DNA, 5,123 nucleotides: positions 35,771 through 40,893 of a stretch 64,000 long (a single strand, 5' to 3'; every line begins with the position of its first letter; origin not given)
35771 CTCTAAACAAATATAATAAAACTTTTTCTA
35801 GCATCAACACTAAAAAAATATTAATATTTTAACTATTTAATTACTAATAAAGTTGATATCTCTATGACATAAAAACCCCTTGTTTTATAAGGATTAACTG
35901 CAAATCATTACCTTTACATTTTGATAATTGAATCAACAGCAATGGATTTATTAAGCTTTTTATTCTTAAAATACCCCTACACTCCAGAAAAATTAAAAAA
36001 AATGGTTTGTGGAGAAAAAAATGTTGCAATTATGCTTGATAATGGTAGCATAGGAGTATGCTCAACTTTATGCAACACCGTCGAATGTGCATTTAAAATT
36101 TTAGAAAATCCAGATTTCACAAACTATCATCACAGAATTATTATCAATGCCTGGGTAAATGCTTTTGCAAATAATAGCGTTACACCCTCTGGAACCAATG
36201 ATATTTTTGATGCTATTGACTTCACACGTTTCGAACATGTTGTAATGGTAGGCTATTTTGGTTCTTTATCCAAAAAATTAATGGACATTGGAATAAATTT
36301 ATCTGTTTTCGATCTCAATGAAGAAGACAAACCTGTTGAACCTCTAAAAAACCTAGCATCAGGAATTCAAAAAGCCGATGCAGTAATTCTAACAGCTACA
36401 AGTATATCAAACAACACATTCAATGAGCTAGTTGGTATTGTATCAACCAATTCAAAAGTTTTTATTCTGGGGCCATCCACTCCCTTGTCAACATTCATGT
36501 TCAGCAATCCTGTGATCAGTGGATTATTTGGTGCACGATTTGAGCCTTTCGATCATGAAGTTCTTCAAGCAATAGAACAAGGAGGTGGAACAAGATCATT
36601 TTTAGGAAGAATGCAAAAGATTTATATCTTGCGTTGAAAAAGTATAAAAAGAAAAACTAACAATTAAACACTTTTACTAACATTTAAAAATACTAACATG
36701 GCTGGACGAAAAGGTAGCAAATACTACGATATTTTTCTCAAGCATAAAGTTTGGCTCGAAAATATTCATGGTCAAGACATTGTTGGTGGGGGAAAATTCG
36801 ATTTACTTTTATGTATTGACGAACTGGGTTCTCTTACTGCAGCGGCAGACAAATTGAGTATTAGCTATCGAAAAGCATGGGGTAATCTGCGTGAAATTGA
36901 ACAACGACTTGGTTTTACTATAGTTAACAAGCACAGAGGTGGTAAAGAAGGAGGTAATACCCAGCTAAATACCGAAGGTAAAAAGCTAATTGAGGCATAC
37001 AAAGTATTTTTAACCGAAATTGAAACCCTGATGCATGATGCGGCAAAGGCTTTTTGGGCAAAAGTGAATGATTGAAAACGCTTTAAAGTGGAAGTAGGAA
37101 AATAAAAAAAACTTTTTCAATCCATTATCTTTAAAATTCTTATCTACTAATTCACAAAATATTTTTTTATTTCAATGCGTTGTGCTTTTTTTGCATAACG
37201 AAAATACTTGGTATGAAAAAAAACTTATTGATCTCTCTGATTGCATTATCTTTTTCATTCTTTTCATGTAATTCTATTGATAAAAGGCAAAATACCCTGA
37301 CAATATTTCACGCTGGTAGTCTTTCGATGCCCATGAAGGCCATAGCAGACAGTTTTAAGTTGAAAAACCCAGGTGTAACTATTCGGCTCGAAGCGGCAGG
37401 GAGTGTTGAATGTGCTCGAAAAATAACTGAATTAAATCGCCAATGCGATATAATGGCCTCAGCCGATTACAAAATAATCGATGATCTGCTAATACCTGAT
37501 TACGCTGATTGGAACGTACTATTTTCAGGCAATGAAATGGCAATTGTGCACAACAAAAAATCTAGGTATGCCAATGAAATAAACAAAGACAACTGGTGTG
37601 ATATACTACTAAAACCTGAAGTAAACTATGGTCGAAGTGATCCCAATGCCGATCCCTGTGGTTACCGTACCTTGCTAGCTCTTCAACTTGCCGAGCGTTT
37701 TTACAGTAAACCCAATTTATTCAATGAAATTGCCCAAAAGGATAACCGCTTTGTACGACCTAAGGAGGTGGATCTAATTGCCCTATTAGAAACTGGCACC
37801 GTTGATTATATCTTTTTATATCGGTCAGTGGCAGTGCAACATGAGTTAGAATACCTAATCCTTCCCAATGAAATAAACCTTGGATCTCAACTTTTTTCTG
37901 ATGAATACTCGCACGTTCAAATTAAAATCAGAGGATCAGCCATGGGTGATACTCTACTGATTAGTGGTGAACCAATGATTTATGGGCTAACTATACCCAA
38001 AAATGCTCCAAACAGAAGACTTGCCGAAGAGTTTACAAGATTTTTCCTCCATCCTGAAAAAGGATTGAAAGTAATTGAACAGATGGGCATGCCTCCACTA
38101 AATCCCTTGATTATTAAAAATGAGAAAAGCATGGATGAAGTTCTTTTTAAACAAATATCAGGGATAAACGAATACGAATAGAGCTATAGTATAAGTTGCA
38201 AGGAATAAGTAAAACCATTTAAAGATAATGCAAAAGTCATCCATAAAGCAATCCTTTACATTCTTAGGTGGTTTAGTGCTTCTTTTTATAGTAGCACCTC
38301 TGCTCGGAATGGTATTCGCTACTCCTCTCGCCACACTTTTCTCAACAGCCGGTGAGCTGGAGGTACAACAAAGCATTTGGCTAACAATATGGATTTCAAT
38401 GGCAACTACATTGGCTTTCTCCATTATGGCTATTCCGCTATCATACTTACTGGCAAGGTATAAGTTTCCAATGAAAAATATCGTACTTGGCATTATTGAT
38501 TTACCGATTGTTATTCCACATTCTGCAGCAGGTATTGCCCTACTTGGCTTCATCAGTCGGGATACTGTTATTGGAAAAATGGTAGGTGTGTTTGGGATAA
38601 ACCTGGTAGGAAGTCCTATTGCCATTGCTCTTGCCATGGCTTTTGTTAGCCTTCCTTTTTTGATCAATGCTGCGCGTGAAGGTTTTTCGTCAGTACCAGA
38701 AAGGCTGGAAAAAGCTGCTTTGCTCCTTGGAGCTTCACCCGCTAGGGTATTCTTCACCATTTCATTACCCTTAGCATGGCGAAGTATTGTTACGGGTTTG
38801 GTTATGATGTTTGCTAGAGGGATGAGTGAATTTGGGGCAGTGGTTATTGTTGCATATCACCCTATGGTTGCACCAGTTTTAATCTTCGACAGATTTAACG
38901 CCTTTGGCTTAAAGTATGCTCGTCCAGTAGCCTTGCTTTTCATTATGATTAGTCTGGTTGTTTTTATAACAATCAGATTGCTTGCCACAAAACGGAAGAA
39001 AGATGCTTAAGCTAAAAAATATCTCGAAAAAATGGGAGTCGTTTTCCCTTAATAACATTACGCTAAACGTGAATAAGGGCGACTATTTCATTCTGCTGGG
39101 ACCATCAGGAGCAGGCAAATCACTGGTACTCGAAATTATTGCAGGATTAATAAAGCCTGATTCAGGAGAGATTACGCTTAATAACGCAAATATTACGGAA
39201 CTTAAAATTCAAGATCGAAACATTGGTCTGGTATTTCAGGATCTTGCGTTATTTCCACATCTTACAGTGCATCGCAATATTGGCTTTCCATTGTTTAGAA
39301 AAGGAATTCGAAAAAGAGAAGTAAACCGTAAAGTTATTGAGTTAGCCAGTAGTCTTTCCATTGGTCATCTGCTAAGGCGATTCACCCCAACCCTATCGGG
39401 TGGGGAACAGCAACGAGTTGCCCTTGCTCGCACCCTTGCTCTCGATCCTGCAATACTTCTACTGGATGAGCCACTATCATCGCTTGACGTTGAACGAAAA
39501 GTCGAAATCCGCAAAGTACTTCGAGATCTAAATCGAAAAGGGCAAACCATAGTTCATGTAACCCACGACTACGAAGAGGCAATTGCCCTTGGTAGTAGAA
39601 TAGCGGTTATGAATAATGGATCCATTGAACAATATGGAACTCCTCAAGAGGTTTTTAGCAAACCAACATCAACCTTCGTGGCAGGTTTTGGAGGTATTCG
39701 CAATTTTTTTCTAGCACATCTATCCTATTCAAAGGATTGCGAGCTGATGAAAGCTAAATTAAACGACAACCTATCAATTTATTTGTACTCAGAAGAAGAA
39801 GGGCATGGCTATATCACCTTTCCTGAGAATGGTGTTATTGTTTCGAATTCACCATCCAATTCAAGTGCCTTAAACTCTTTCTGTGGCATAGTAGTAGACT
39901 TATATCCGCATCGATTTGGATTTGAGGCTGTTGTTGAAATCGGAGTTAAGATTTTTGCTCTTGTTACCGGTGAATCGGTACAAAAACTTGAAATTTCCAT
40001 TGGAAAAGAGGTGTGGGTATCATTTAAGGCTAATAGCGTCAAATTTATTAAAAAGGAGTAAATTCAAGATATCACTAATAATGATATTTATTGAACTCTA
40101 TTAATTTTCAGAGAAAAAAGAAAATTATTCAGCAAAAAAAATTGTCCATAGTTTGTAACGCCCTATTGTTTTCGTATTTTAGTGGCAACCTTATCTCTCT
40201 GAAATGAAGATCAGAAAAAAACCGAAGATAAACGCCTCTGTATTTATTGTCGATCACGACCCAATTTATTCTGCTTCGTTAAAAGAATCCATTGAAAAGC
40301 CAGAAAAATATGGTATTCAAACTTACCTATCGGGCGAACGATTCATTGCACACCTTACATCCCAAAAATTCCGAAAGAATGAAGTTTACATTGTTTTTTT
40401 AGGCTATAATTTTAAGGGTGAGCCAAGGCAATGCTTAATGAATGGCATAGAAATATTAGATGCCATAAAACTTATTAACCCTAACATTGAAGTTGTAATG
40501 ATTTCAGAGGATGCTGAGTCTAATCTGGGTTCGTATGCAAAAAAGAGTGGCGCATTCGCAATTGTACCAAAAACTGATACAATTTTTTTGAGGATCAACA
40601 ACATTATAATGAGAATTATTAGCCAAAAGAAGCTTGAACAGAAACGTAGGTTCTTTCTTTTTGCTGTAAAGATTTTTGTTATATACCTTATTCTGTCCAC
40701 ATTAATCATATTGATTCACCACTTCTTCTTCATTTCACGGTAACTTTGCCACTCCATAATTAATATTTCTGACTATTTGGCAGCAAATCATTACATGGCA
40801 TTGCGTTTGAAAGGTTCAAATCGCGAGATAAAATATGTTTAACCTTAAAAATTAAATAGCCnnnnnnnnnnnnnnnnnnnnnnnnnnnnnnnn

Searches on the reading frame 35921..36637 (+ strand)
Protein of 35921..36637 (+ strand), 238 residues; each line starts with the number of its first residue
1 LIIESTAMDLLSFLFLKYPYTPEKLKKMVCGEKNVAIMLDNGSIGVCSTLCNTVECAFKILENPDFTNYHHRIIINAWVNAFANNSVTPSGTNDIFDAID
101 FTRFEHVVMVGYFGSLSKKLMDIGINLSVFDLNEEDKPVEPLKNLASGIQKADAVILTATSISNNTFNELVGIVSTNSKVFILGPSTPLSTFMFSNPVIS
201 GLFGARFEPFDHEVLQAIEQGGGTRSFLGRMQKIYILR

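Call 59: search_protein_families(library=pfam, proteins=[window:35921-36637:+], max_evalue=0.00001)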
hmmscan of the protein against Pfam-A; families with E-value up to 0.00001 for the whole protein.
window:35921-36637:+ (238 aa): 1 family
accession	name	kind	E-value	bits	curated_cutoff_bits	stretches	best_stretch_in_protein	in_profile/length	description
PF04016.18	DUF364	-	4.9e-23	81.8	23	1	94-235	1-145/147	Putative heavy-metal chelation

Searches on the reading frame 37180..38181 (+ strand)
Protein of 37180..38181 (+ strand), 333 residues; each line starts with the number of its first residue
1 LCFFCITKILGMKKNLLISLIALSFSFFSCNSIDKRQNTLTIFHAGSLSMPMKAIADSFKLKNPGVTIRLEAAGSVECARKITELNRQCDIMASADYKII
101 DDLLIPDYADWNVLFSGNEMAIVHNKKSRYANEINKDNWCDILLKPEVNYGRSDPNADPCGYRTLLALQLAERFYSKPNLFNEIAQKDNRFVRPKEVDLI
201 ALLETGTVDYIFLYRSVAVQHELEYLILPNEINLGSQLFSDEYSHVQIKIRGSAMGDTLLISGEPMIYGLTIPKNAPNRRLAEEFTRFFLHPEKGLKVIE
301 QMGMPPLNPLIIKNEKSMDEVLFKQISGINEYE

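Call 59: search_protein_families(library=pfam, proteins=[window:37180-38181:+], max_evalue=0.00001)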
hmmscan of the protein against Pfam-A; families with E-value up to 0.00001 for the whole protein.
window:37180-38181:+ (333 aa): 2 families
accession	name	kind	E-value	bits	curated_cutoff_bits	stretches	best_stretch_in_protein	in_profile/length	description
PF13531.11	SBP_bac_11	-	6.1e-31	108.4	25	1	40-304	1-226/227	Bacterial extracellular solute-binding protein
PF01547.30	SBP_bac_1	-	1.3e-06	29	26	1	52-293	10-304/307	Bacterial extracellular solute-binding protein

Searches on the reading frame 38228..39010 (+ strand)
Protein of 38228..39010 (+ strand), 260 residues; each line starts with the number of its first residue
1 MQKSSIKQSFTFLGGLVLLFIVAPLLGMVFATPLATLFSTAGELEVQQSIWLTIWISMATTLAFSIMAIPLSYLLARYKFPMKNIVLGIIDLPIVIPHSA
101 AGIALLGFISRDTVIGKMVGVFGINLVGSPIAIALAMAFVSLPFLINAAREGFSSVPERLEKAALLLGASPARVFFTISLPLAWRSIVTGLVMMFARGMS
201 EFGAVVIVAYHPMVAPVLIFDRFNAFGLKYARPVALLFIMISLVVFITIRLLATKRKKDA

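Call 59: search_protein_families(library=pfam, proteins=[window:38228-39010:+], max_evalue=0.00001)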
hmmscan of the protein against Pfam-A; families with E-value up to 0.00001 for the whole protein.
window:38228-39010:+ (260 aa): 1 family
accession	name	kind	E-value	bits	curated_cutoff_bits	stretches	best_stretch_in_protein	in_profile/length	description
PF00528.27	BPD_transp_1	-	1.2e-13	51.7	26.4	1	68-253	1-179/184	Binding-protein-dependent transport system inner membrane component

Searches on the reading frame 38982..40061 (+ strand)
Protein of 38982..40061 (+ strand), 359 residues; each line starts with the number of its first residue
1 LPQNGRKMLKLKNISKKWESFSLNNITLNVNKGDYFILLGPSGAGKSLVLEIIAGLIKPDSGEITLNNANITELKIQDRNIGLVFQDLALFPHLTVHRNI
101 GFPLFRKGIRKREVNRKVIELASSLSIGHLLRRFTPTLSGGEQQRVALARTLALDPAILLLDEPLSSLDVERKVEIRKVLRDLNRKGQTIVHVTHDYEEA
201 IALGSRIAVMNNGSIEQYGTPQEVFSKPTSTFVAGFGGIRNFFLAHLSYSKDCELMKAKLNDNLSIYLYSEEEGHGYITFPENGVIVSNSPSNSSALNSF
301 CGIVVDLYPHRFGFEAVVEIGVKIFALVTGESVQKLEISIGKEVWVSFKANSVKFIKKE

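Call 59: search_protein_families(library=pfam, proteins=[window:38982-40061:+], max_evalue=0.00001)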
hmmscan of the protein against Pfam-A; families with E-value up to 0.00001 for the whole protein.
window:38982-40061:+ (359 aa): 3 families
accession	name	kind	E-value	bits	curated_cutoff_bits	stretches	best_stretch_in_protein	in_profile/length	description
PF00005.33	ABC_tran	-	1.8e-35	123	25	1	23-165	1-136/137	ABC transporter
PF03459.23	TOBE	-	3.9e-08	33.8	22.3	1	294-354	1-63/64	TOBE domain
PF13304.12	AAA_21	-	3.8e-07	30.9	27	0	144-198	243-301/304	AAA domain, putative AbiEii toxin, Type IV TA system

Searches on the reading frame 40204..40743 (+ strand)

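Call 59: search_protein_families(library=pfam, proteins=[window:40204-40743:+], max_evalue=0.00001)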
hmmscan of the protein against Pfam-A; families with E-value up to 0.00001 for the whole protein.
window:40204-40743:+ (179 aa): 1 family
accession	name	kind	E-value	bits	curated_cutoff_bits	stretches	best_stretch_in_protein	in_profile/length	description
PF00072.30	Response_reg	-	3.6e-08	34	30.2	1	13-124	1-100/111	Response regulator receiver domain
